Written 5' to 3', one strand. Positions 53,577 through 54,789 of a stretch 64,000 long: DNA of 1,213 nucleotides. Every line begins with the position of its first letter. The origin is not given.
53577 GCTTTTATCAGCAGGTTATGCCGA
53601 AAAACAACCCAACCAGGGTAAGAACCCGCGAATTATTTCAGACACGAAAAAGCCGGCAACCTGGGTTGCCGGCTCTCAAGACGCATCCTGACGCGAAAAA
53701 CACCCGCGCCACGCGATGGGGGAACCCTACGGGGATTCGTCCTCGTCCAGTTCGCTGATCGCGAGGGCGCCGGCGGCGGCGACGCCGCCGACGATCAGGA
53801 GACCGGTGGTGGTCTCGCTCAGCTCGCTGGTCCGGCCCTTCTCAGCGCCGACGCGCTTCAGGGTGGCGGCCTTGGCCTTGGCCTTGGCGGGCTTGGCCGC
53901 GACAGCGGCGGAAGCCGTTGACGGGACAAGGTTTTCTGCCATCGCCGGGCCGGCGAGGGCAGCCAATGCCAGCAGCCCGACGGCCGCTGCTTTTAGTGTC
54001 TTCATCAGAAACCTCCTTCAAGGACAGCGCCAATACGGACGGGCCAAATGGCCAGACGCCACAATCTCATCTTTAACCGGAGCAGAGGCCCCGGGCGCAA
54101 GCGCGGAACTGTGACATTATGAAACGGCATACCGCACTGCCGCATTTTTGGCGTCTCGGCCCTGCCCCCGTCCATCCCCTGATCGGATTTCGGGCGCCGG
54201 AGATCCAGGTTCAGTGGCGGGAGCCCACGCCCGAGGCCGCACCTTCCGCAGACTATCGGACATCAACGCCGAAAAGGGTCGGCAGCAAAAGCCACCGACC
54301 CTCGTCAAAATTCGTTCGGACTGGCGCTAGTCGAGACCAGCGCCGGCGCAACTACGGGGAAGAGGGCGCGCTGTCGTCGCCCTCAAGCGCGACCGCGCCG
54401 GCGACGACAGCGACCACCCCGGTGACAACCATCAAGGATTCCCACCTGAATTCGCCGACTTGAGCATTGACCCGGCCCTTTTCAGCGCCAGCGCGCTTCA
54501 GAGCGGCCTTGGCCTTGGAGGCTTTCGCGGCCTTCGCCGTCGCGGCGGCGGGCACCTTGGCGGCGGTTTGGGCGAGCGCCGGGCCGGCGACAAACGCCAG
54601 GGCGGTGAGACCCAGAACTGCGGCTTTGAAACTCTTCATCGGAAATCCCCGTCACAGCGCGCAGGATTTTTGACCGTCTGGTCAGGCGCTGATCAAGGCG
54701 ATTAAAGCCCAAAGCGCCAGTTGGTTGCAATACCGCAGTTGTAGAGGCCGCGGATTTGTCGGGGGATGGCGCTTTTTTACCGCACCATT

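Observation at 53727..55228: Triplet of paralogous small secreted proteins heading the polysaccharide export operon: candidate capsule-anchor or sorting system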

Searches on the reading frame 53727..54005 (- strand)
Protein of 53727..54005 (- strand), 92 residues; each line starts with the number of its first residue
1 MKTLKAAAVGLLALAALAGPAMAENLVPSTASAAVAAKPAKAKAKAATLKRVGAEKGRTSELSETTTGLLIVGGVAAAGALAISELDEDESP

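Call 7: search_protein_families(library=pfam, proteins=[window:53727-54005:-], max_evalue=10)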
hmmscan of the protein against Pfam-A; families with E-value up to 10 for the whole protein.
window:53727-54005:- (92 aa): 0 families

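Call 8: search_protein_families(library=ncbifam, proteins=[window:53727-54005:-], max_evalue=10)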
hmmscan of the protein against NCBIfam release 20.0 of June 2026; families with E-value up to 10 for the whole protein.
window:53727-54005:- (92 aa): 4 families
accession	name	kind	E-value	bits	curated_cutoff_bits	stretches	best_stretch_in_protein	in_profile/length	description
TIGR01886.1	dipeptidase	equivalog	0.13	11.1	632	1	21-78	210-268/466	dipeptidase PepV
NF047414.1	BRANT_His_rich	hypoth_equivalog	0.19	12.8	44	1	1-50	2-51/62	His-rich protein BRANT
NF038121.1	PEP_CTERM_LEVG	equivalog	0.95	8.7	100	1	2-30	9-36/258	LEVG family PEP-CTERM protein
NF050011.2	PFE_CTERM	equivalog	2.4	8.9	24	1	65-77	8-20/28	PFE-CTERM domain-containing protein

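Call 11: find_homologous_proteins(query=A1, max_evalue=0.001)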
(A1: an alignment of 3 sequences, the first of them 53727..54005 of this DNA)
Query A1 (3 sequences) (92 aa, profile of the alignment): 3 proteins with E <= 0.001 among 8000 candidates.
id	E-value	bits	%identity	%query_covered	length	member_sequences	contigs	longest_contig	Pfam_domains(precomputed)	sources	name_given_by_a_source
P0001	1.1e-36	143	63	26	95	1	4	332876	-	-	-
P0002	4.1e-34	135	46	48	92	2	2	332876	-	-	-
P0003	7.9e-34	134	100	100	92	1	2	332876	-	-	-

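Call 13: find_related_loci(query=A1, collection=genome_contigs, flank=10000)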
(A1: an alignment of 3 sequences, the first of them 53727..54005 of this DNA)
Query A1 (92 aa) in genome_contigs; peptide patterns used: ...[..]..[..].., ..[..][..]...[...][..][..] (x = any residue, [..] = any of these).
49 stretches matched a pattern, but none encodes a relative of the query by tblastn (E <= 1e-3).

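Call 14: find_encoding_contigs(protein=P0001, flank=10000, max_places=6)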
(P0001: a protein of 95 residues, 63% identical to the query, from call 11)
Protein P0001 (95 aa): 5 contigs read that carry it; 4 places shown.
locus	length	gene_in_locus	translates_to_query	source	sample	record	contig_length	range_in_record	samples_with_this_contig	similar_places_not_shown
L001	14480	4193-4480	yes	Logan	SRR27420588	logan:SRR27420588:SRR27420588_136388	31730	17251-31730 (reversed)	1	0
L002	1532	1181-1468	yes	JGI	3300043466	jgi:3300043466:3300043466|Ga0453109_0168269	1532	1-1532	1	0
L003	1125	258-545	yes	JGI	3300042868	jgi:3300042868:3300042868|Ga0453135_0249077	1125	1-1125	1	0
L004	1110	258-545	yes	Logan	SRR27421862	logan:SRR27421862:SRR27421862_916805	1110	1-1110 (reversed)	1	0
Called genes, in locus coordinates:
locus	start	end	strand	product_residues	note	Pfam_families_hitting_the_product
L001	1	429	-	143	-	?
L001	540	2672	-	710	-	PF00483:NTP_transferase, PF07221:GlcNAc_2-epim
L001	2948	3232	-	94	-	-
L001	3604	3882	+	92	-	-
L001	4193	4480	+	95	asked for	-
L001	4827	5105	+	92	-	-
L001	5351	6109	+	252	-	PF02397:Bac_transf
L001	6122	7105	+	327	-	PF01073:3Beta_HSD (faint), PF01370:Epimerase, PF02719:Polysacc_synt_2, PF04321:RmlD_sub_bind, PF16363:GDP_Man_Dehyd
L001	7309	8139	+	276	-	PF02563:Poly_export, PF10531:SLBB, PF22461:SLBB_2 (weak)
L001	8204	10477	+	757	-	PF02706:Wzz, PF13614:AAA_31 (faint), PF13807:GNVR, PF01656:CbiA (weak), PF10609:ParA (faint)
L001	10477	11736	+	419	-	PF13428:TPR_14 (faint), PF13432:TPR_16 (weak)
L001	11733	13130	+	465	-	PF04932:Wzy_C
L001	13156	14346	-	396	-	PF13477:Glyco_trans_4_2, PF13439:Glyco_transf_4, PF13579:Glyco_trans_4_4, PF20706:GT4-conflict, PF00534:Glycos_transf_1, PF13692:Glyco_trans_1_4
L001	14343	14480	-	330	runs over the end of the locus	-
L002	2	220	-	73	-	?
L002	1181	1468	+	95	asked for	-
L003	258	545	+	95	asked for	-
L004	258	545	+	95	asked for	-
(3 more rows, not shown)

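Call 18: search_protein_representatives(alignment_id=A1)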
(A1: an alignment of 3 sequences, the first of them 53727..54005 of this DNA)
Query: 3 sequences, 97 profile positions. Proteins with E-value up to 0.001 (for the whole library): 7; up to 1e-10: 4; up to 1e-30: 3. The best 7 are listed.
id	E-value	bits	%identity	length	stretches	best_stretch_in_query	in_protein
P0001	3.4e-37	142.9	-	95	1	1-97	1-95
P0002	1.3e-34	134.6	-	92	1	1-97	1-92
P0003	2.5e-34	133.7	-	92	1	1-97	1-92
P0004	1.9e-15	73.2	-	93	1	1-97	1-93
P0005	1.0e-06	45.2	-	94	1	5-97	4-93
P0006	1.6e-05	41.3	-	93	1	4-97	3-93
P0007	3.8e-04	36.9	-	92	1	3-97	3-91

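Call 20: find_encoding_contigs(protein=P0004, flank=10000, max_places=6)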
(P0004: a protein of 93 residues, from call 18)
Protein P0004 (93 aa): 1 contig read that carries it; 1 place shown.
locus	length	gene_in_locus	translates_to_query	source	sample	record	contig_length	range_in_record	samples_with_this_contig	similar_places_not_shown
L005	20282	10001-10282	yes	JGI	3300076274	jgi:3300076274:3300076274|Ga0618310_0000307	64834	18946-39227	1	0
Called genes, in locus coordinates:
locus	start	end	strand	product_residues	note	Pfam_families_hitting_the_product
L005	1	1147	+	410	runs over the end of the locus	PF00266:Aminotran_5, PF22580:KYNU_C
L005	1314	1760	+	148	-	PF00903:Glyoxalase, PF13669:Glyoxalase_4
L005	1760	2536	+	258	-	PF00106:adh_short, PF08659:KR, PF13561:adh_short_C2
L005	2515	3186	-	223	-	PF06912:DUF1275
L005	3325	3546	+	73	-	PF03621:MbtH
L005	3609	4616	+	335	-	PF01068:DNA_ligase_A_M, PF04679:DNA_ligase_A_C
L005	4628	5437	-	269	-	PF01841:Transglut_core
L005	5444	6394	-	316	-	PF08379:Bact_transglu_N, PF01841:Transglut_core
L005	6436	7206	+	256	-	PF05013:FGase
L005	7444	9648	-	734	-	PF00483:NTP_transferase, PF07221:GlcNAc_2-epim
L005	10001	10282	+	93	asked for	-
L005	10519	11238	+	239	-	PF02397:Bac_transf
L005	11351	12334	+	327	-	PF01073:3Beta_HSD (weak), PF01370:Epimerase, PF02719:Polysacc_synt_2, PF04321:RmlD_sub_bind, PF16363:GDP_Man_Dehyd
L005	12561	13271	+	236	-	PF02563:Poly_export, PF10531:SLBB, PF22461:SLBB_2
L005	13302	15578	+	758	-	PF02706:Wzz, PF01656:CbiA (faint), PF13807:GNVR, PF13614:AAA_31 (weak)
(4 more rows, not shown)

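Call 21: find_encoding_contigs(protein=P0005, flank=10000, max_places=6)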
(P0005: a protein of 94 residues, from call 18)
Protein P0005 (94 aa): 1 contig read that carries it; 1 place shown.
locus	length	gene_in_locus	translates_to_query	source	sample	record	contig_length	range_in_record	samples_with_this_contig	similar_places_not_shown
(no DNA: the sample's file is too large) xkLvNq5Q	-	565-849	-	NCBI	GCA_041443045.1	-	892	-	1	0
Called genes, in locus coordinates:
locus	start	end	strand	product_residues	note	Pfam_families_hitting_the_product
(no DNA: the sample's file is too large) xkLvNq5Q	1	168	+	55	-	?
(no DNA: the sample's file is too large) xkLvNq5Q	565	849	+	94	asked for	-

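Call 22: find_encoding_contigs(protein=P0006, flank=10000, max_places=6)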
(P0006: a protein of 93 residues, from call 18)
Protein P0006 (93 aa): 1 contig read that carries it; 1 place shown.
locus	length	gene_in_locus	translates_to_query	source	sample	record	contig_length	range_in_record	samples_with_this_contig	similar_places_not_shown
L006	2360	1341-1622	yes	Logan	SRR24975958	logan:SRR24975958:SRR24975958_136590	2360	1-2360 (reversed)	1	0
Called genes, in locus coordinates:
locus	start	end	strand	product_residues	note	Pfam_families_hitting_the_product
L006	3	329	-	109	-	?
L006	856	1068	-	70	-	-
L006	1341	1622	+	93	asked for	-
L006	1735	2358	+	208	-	?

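Call 23: find_encoding_contigs(protein=P0007, flank=10000, max_places=6)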
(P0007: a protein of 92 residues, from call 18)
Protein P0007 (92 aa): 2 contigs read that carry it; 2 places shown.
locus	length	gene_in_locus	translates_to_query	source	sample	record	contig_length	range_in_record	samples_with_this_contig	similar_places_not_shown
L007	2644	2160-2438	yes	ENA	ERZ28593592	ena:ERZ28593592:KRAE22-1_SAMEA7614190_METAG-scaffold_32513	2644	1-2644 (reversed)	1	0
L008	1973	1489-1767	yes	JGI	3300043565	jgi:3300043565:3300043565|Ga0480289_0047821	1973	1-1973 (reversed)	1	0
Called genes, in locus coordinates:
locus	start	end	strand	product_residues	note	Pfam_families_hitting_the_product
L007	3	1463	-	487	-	?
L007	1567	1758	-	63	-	-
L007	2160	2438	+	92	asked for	-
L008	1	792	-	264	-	?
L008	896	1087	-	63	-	-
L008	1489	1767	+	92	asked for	-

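Call 24: search_protein_families(library=pfam, proteins=[L006:1735-2358:+, L006:3-329:-, L006:856-1068:-, L007:3-1463:-, L007:1567-1758:-, L008:1-792:-, L001:2948-3232:-], max_evalue=0.01)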
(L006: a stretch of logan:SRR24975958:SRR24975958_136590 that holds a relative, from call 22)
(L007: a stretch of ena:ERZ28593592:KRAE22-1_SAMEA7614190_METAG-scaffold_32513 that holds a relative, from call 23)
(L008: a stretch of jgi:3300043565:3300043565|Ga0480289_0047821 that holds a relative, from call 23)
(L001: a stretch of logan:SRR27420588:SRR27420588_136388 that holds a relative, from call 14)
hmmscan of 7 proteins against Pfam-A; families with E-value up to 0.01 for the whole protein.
L006:1735-2358:+ (208 aa): 1 family
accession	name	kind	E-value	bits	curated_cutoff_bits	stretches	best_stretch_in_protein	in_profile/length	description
PF02397.22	Bac_transf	-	2.6e-48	164.4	27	1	51-197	1-143/179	Bacterial sugar transferase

L006:3-329:- (109 aa): 3 families
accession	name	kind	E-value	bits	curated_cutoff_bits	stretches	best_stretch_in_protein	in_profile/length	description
PF00483.29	NTP_transferase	-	6.6e-11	42.7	21.2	1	4-101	2-100/245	Nucleotidyl transferase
PF12804.13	NTP_transf_3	-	2.7e-05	24.8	27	1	5-96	2-81/160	MobA-like NTP transferase domain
PF02698.23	DUF218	-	0.00011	22.6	27.6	1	35-98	12-80/133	DUF218 domain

L006:856-1068:- (70 aa): 0 families

L007:3-1463:- (487 aa): 4 families
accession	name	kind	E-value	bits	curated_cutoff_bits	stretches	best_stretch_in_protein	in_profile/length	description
PF00483.29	NTP_transferase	-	4.1e-37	128.5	21.2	1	4-281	2-242/245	Nucleotidyl transferase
PF07221.17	GlcNAc_2-epim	-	2.6e-19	70.1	23.4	1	386-484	1-99/347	N-acylglucosamine 2-epimerase (GlcNAc 2-epimerase)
PF12804.13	NTP_transf_3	-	1.5e-08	35.4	27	1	5-127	2-109/160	MobA-like NTP transferase domain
PF22640.1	ManC_GMP_beta-helix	-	0.0019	18.5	27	1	296-343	8-54/55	MannoseP isomerase/GMP-like beta-helix domain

L007:1567-1758:- (63 aa): 0 families

L008:1-792:- (264 aa): 2 families
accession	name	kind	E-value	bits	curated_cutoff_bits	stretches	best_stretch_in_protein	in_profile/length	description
PF00483.29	NTP_transferase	-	1.5e-33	116.9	21.2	1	4-225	2-214/245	Nucleotidyl transferase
PF12804.13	NTP_transf_3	-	1.8e-08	35.2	27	1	5-128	2-110/160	MobA-like NTP transferase domain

L001:2948-3232:- (94 aa): 0 families

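Call 48: find_homologous_proteins(query=A5, max_evalue=0.01)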
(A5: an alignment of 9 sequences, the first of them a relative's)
Query A5 (9 sequences) (92 aa, profile of the alignment): 11 proteins with E <= 0.01 among 8000 candidates.
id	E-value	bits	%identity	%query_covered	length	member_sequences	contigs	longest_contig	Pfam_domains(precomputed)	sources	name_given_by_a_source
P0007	5.6e-31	125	31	77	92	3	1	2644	-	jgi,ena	jgi:hypothetical protein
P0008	3.1e-30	122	30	99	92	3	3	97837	-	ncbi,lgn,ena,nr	ncbi:MAG: hypothetical protein EBS42_00710 [Caulobacteraceae bacterium]|nr:hypothetical protein [Cau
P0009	5.2e-30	122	31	95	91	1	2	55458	-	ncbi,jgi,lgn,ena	-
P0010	2.0e-29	120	31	98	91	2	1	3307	-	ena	-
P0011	4.5e-28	115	32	99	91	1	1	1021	-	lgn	-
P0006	8.0e-28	115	-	-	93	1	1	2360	-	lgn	-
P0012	1.3e-27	114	32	95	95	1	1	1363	-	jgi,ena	-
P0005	1.8e-26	110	30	99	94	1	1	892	-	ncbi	-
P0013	1.3e-22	98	-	-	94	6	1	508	-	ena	-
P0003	3.9e-20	90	100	100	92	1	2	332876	-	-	-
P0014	1.4e-18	85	-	-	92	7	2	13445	-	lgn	-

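Call 50: find_encoding_contigs(protein=P0008, flank=10000, max_places=4)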
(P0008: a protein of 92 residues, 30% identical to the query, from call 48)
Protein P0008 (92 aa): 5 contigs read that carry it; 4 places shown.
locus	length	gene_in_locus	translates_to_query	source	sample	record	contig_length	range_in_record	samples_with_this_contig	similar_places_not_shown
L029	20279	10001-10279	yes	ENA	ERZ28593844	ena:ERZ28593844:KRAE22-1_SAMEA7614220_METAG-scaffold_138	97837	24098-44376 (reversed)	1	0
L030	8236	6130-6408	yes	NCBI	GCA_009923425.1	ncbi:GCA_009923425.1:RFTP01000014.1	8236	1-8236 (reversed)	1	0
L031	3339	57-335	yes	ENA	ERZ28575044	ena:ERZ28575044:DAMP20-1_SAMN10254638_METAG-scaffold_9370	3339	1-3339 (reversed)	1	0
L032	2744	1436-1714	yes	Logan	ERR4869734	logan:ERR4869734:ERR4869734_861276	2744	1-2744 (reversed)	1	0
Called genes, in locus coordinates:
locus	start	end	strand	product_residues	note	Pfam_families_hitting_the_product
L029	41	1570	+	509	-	PF00884:Sulfatase, PF01663:Phosphodiest (faint), PF16347:SGSH_C (faint)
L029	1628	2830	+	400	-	PF16491:Peptidase_M48_N, PF01435:Peptidase_M48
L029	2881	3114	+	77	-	-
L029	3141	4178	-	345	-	PF04055:Radical_SAM, PF13353:Fer4_12 (weak), PF12544:LAM_C (weak)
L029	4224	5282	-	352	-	PF00152:tRNA-synt_2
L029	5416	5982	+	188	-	PF08207:EFP_N, PF01132:EFP, PF09285:Elong-fact-P_C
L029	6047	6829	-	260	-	PF00106:adh_short, PF13561:adh_short_C2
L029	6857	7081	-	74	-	-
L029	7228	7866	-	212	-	PF07221:GlcNAc_2-epim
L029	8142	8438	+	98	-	-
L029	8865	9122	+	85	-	-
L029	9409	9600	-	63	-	-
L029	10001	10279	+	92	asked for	-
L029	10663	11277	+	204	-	PF02397:Bac_transf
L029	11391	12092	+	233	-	PF02563:Poly_export, PF10531:SLBB, PF22461:SLBB_2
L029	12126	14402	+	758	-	PF02706:Wzz, PF13807:GNVR, PF01656:CbiA, PF10609:ParA, PF13614:AAA_31 (weak)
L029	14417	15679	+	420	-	-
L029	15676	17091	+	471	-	PF04932:Wzy_C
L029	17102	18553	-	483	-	PF01425:Amidase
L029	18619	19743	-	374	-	PF09423:PhoD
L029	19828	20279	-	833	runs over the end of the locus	PF07715:Plug, PF00593:TonB_dep_Rec_b-barrel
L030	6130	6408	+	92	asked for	-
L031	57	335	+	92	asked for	-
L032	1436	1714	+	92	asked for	-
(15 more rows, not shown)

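Call 51: find_encoding_contigs(protein=P0014, flank=10000, max_places=4)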
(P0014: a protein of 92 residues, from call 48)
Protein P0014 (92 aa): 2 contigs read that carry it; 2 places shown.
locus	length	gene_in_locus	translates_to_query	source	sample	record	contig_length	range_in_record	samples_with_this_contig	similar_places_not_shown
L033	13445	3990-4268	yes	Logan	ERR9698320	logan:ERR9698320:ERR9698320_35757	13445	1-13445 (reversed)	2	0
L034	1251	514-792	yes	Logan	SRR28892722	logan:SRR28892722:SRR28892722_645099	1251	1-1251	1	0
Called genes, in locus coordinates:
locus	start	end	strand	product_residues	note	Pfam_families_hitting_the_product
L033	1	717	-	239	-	?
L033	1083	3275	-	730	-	PF00483:NTP_transferase, PF07221:GlcNAc_2-epim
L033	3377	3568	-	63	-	-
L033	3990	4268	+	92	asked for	-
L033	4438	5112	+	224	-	PF02397:Bac_transf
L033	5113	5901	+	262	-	PF02563:Poly_export, PF10531:SLBB (weak), PF22461:SLBB_2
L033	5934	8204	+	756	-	PF02706:Wzz, PF13807:GNVR, PF01656:CbiA (weak), PF10609:ParA, PF13614:AAA_31 (weak)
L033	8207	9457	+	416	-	-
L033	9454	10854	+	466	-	PF04932:Wzy_C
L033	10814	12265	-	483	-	PF01425:Amidase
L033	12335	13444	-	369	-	?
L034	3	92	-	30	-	?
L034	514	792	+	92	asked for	-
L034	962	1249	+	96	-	?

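Call 63: predict_structure(alignment_id=A7)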
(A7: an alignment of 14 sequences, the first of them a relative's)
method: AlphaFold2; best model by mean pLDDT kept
length: 92 residues; sequences in the alignment: 14
mean_pLDDT: 58.6   pTM: 0.27
mean pLDDT of the five models: 58.6, 57.6, 56.3, 55.8, 53.0
residues with pLDDT >= 90: 0; 70-90: 16; 50-70: 54; < 50: 22
segments of 3 or more residues with pLDDT < 50: 26-37, 90-92
pLDDT, mean of each block of 10 residues (from residue 1): 60 61 50 47 53 55 67 78 60 40
secondary structure, 60 per line:
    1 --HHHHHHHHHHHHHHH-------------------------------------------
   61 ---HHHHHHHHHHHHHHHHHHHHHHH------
elements in order: H3-17 H64-86

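Call 80: search_solved_structures(query=A7, max_evalue=1)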
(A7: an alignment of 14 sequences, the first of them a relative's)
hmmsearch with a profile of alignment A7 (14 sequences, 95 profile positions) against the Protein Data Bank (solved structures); distinct sequences matched with E-value up to 1: 2.
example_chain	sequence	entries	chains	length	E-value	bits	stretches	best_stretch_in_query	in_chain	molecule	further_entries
9mqb_P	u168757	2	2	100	0.38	14.6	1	8-48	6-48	Osteocalcin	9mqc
2zzs_A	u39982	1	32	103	0.6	13.9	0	5-38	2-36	Cytochrome c554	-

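Call 83: search_protein_families(library=pfam, proteins=[L029:9409-9600:-, L006:856-1068:-, L033:3377-3568:-], max_evalue=1)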
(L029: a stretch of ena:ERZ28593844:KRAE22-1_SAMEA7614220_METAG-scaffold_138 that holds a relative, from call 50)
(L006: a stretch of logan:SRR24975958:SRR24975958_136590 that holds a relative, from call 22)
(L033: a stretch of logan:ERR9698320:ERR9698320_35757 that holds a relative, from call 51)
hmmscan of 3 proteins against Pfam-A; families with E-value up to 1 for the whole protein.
L029:9409-9600:- (63 aa): 0 families

L006:856-1068:- (70 aa): 0 families

L033:3377-3568:- (63 aa): 0 families

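Call 86: list_cluster_members(proteins=[P0004, P0005, P0008, P0009, P0013, P0014])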
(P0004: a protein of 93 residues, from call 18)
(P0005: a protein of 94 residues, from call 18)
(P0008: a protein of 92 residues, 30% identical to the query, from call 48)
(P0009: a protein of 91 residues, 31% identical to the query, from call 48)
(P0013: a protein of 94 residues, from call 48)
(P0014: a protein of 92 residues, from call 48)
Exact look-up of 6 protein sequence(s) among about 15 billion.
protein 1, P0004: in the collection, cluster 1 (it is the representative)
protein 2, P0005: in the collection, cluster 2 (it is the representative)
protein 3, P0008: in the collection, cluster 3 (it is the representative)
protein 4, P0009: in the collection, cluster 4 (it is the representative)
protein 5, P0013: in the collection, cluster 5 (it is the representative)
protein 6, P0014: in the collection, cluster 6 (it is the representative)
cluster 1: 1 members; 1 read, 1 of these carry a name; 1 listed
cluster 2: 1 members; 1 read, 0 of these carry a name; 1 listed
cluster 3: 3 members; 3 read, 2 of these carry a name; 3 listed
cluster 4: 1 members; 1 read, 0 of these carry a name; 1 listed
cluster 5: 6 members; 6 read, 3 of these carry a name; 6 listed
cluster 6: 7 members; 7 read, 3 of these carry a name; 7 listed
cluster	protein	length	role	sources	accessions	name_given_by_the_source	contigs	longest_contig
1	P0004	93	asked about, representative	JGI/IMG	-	hypothetical protein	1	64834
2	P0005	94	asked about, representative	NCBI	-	-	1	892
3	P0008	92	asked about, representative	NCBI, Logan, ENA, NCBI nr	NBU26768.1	MAG: hypothetical protein EBS42_00710 [Caulobacteraceae bacterium] | hypothetical protein [Caulobacteraceae bacterium]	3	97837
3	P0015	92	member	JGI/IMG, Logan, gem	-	hypothetical protein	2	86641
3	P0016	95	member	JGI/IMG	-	-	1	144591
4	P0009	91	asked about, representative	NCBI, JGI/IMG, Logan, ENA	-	-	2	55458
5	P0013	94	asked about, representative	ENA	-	-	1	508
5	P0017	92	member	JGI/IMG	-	hypothetical protein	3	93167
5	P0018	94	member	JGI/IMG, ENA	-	hypothetical protein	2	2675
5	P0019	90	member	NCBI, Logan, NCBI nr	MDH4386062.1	MAG: hypothetical protein QE280_11545 [Caulobacter sp.] | hypothetical protein [Caulobacter sp.]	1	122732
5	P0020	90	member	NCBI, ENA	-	-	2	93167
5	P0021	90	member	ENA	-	-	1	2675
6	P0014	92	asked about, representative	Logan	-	-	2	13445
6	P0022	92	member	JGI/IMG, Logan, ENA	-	hypothetical protein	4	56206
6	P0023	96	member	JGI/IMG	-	hypothetical protein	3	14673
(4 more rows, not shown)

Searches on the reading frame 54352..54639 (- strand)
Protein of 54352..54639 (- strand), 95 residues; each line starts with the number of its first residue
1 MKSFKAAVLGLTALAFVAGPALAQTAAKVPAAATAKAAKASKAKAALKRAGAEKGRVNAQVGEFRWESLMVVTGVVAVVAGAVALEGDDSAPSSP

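Call 7: search_protein_families(library=pfam, proteins=[window:54352-54639:-], max_evalue=10)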
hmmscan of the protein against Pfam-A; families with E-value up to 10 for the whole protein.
window:54352-54639:- (95 aa): 2 families
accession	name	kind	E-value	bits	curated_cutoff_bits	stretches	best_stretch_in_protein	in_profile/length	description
PF09534.15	Trp_oprn_chp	-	0.029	14.7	29.6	1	11-90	83-142/180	Tryptophan-associated transmembrane protein (Trp_oprn_chp)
PF04956.18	TrbC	-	7.9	7.2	27.9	1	3-29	10-35/98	TrbC/VIRB2 pilin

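Call 8: search_protein_families(library=ncbifam, proteins=[window:54352-54639:-], max_evalue=10)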
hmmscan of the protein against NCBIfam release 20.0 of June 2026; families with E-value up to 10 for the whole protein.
window:54352-54639:- (95 aa): 3 families
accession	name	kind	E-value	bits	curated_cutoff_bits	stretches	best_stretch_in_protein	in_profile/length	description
NF004785.0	PRK06132.1-2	subfamily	0.065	12.4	169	1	23-79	14-66/353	hypothetical protein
NF038006.1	NhaD_1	equivalog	0.11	11.5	80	1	8-82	230-303/405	sodium:proton antiporter NhaD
TIGR04360.1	other_trbK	hypoth_equivalog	1.1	9.7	33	1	70-94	5-29/73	putative entry exclusion protein TrbK-alt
